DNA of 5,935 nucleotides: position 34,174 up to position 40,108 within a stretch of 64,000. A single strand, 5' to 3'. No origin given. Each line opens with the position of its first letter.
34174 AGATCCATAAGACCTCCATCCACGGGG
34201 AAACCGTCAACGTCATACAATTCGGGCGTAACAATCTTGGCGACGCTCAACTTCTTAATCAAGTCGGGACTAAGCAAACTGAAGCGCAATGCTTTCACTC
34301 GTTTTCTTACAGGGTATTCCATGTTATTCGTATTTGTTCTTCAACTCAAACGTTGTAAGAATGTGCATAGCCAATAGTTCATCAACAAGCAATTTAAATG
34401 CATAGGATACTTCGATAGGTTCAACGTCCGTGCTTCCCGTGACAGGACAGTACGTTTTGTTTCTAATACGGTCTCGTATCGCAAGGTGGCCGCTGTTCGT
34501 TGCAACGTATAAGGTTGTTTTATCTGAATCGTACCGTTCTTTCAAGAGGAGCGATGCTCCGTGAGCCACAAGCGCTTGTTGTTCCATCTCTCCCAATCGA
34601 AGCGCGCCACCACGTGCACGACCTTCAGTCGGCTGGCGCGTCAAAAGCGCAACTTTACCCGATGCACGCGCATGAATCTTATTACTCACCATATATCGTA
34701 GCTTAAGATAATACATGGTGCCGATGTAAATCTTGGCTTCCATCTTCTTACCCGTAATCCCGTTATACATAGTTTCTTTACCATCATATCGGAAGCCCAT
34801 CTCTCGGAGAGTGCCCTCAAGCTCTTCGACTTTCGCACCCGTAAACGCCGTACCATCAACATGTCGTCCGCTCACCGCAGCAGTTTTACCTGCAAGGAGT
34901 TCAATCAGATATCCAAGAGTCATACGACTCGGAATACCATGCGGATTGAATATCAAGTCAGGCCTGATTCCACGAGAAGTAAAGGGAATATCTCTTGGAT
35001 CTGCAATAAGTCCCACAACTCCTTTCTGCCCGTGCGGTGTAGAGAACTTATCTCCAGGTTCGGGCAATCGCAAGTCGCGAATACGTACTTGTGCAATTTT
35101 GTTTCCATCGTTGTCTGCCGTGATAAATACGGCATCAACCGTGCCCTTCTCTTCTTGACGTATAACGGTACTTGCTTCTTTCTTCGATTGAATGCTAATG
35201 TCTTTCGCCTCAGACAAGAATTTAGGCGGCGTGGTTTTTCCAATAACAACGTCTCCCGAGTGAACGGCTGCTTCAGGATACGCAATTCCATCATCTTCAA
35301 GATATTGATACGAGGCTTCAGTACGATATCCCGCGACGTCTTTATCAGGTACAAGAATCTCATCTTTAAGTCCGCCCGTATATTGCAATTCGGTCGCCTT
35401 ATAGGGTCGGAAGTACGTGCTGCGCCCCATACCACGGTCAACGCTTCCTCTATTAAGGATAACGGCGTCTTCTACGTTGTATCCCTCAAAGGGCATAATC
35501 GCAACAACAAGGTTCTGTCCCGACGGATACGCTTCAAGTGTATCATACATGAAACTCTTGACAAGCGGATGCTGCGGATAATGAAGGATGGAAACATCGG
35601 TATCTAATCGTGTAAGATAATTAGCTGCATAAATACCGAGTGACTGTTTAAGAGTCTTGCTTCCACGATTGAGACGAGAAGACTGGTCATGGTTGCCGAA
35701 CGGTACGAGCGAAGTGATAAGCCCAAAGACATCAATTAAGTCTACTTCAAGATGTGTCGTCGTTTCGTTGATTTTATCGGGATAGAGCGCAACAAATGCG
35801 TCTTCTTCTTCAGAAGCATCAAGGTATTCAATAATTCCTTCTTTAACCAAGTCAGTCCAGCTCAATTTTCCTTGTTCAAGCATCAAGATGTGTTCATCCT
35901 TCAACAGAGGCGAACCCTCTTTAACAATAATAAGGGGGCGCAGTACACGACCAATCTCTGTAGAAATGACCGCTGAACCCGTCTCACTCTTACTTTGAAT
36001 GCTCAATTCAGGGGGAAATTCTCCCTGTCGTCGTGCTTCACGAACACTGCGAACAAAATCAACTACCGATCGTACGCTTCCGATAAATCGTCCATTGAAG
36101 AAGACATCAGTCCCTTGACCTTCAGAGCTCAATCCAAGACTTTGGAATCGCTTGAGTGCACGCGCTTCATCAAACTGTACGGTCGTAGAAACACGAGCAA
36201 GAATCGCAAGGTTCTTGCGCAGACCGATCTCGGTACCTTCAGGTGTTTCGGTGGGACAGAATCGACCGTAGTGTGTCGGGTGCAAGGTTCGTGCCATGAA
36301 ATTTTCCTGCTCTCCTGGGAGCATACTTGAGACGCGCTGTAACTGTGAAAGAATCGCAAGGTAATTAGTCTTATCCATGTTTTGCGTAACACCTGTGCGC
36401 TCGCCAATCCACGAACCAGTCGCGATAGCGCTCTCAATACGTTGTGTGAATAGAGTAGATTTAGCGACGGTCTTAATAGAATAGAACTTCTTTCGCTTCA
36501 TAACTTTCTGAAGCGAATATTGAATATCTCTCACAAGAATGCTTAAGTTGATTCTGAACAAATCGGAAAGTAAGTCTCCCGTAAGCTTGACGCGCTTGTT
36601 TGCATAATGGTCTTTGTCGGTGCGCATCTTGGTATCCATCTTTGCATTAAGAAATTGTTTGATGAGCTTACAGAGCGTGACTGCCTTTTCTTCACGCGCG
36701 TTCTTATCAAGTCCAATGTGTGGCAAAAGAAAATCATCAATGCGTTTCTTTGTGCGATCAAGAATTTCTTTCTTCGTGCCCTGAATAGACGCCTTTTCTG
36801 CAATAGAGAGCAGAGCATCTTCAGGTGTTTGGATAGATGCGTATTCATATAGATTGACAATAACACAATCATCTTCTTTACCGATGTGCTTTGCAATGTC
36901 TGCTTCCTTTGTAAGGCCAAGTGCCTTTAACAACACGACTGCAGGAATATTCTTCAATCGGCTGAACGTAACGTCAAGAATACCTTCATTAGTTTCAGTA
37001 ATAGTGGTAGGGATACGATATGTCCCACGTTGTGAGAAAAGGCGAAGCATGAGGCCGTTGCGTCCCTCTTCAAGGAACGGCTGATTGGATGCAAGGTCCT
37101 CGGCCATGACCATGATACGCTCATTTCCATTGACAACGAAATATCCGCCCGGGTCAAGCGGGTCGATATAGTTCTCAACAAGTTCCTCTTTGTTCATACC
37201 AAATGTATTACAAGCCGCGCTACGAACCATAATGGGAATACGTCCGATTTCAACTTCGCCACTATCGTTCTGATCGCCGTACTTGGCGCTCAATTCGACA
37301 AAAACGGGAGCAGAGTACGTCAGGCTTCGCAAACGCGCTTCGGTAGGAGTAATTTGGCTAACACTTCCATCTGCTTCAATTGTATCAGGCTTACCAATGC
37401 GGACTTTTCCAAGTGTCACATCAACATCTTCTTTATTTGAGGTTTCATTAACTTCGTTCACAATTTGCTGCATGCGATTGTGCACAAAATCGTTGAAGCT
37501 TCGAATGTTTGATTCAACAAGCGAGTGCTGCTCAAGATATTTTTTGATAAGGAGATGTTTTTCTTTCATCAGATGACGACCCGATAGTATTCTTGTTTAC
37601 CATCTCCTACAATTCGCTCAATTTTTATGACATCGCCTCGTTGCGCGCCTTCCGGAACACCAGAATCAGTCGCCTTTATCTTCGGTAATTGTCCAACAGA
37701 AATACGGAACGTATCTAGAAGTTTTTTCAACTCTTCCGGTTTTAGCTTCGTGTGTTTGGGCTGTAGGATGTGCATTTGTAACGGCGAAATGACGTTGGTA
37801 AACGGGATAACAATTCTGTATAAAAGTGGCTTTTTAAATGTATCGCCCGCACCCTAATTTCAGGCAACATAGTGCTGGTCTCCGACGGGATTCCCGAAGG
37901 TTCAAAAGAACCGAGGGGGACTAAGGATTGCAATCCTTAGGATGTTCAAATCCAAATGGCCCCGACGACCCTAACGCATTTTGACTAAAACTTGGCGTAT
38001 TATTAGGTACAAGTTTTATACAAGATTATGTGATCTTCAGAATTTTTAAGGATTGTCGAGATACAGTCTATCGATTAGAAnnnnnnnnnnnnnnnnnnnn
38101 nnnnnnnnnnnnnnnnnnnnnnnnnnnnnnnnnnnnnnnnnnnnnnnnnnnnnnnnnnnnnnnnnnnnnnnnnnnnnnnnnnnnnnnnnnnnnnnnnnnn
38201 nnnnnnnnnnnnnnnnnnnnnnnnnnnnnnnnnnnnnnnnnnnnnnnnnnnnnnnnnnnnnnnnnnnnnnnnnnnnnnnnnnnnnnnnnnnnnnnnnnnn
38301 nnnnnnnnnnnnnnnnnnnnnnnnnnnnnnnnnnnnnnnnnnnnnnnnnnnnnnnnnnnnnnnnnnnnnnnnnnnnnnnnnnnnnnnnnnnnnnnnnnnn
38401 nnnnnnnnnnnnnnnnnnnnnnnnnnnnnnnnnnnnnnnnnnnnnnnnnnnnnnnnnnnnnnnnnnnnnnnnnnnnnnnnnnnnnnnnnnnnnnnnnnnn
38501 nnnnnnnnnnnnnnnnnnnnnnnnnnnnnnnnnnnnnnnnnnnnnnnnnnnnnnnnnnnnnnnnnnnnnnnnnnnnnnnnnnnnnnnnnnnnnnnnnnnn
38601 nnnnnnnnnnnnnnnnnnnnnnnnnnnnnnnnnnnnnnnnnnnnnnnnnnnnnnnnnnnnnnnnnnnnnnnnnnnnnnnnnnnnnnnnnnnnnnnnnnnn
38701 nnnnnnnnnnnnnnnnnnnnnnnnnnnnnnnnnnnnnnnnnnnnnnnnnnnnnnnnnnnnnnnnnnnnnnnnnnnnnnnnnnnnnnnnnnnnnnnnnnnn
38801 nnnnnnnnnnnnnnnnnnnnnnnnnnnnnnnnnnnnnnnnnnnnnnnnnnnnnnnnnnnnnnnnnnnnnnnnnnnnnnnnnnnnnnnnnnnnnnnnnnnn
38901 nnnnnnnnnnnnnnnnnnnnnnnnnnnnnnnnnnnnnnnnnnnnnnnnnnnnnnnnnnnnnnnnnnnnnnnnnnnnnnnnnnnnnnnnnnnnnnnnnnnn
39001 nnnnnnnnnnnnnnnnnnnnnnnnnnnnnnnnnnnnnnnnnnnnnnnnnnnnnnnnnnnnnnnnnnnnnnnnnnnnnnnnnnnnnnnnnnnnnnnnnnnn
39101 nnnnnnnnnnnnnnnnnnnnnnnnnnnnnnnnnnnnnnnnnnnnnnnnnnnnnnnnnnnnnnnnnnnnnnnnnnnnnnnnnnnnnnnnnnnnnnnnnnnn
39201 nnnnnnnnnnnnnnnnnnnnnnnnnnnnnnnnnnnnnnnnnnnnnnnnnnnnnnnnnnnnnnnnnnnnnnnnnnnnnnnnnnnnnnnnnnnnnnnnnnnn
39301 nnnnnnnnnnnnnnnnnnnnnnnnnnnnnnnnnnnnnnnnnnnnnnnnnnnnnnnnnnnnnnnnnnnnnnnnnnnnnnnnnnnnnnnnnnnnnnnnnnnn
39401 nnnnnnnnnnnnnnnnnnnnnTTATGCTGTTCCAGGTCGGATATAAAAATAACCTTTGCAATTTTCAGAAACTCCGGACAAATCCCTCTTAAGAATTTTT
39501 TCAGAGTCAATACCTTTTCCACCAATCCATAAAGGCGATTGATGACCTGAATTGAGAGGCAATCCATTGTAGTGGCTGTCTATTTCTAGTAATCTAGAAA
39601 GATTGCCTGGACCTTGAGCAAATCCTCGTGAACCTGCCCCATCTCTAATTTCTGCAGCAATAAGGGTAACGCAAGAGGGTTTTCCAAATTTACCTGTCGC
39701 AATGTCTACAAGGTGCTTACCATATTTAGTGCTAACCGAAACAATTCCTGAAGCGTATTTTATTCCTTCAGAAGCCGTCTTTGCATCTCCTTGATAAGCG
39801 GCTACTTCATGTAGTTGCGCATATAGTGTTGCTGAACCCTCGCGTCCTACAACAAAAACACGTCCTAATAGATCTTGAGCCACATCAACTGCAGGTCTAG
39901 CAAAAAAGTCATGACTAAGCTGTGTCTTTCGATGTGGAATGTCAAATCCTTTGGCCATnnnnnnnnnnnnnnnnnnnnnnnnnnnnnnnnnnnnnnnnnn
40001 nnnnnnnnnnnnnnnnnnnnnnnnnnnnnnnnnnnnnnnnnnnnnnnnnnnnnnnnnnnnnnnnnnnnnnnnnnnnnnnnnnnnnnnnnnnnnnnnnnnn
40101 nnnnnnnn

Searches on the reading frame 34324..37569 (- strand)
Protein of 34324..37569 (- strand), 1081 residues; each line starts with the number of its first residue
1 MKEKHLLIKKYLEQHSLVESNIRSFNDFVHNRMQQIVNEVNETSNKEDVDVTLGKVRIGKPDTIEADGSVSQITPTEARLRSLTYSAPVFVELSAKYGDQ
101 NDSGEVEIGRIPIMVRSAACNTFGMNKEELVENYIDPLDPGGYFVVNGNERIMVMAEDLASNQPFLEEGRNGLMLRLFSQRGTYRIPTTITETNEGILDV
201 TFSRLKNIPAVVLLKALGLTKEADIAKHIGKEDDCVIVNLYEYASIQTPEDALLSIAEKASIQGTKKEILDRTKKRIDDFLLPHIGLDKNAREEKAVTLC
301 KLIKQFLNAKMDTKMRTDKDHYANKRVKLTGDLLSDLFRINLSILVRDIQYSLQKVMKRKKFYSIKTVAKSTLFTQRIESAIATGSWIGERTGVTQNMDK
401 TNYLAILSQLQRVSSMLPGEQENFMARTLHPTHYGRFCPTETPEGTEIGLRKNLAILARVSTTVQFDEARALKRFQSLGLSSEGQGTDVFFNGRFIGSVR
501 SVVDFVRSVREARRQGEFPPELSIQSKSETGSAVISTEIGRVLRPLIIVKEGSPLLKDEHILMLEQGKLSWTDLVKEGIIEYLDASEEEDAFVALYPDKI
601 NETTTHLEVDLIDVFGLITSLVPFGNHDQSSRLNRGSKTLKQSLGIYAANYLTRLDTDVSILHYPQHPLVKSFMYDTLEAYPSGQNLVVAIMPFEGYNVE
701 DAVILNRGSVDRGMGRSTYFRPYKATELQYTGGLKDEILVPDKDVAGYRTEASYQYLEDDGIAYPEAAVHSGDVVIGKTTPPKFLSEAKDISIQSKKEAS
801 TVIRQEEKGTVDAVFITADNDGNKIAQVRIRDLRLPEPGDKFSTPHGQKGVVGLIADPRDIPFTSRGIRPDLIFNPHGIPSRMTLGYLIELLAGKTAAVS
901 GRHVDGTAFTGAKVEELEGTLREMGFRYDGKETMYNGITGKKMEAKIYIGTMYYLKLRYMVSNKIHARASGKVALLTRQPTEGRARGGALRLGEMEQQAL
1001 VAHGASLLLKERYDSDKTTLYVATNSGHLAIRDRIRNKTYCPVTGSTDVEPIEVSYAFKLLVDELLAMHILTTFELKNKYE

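Call 57: search_protein_families(library=pfam, proteins=[window:34324-37569:-], max_evalue=0.00001)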
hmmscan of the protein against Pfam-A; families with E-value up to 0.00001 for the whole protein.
window:34324-37569:- (1081 aa): 7 families
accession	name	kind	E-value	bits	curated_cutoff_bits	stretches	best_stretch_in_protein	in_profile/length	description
PF00562.33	RNA_pol_Rpb2_6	-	2.2e-121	405.9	23.4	1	619-986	2-373/373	RNA polymerase Rpb2, domain 6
PF04563.20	RNA_pol_Rpb2_1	-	6.4e-47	160.2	28.2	1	17-372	2-199/203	RNA polymerase beta subunit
PF04565.21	RNA_pol_Rpb2_3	-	1.2e-21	77.1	21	1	396-460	1-68/68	RNA polymerase Rpb2, domain 3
PF04560.25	RNA_pol_Rpb2_7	-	9.3e-18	64.9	32.1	1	988-1074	1-84/87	RNA polymerase Rpb2, domain 7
PF04561.19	RNA_pol_Rpb2_2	-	8.5e-16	58.6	21.7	1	189-328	32-190/190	RNA polymerase Rpb2, domain 2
PF04566.18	RNA_pol_Rpb2_4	-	1e-14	54.8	28.7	1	489-550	1-62/62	RNA polymerase Rpb2, domain 4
PF04567.22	RNA_pol_Rpb2_5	-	3.6e-09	37.8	21.1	1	571-604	1-34/66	RNA polymerase Rpb2, domain 5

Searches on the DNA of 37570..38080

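Call 86: search_rna_families(source=window, start=37570, end=38080, threshold=evalue, max_evalue=1)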
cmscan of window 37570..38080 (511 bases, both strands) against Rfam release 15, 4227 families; matches with E-value up to 1: 1.
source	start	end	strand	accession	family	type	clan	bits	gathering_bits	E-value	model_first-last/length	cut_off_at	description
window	37796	37829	-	RF00165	Corona_pk3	Cis-reg;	CL00117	17.9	35.6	0.42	1-61/61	no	Coronavirus 3' UTR pseudoknot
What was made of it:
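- Tried and rejected: An Rfam scan of 37570-38080 for a suspected odd RNA next to att copy 3 found nothing (call 86).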

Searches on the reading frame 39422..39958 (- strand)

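Call 3: search_protein_families(library=pfam, proteins=[window:39422-39958:-], max_evalue=0.01)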
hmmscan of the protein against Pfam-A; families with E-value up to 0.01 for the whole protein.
window:39422-39958:- (178 aa): 1 family
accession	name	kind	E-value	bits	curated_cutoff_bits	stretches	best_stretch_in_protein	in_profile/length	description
PF02245.21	Pur_DNA_glyco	-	1.1e-14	54.6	27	1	17-165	1-167/181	Methylpurine-DNA glycosylase (MPG)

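Call 4: search_protein_families(library=ncbifam, proteins=[window:39422-39958:-], max_evalue=0.01)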
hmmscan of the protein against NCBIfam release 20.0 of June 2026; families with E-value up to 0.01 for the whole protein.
window:39422-39958:- (178 aa): 6 families
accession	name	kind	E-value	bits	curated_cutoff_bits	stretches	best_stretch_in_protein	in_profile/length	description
TIGR00567.1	3mg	subfamily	1.6e-10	40.9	116.35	1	15-139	2-149/192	DNA-3-methyladenine glycosylase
NF002003.0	PRK00802.1-3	equivalog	4.4e-10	39.3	182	1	11-153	4-163/203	DNA-3-methyladenine glycosylase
NF002001.0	PRK00802.1-1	equivalog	4.5e-08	32.9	272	1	13-65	2-53/202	DNA-3-methyladenine glycosylase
NF002004.0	PRK00802.1-4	equivalog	3.3e-07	30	211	1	11-137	4-134/182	DNA-3-methyladenine glycosylase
NF002002.0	PRK00802.1-2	equivalog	6.3e-07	29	249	1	12-155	4-164/197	DNA-3-methyladenine glycosylase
NF002005.0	PRK00802.1-5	equivalog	6.4e-05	22.8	229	1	11-68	6-62/230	DNA-3-methyladenine glycosylase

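Call 85: search_protein_families(library=phrogs, proteins=[window:39422-39958:-], max_evalue=0.001)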
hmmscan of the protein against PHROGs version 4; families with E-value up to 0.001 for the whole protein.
window:39422-39958:- (178 aa): 0 families
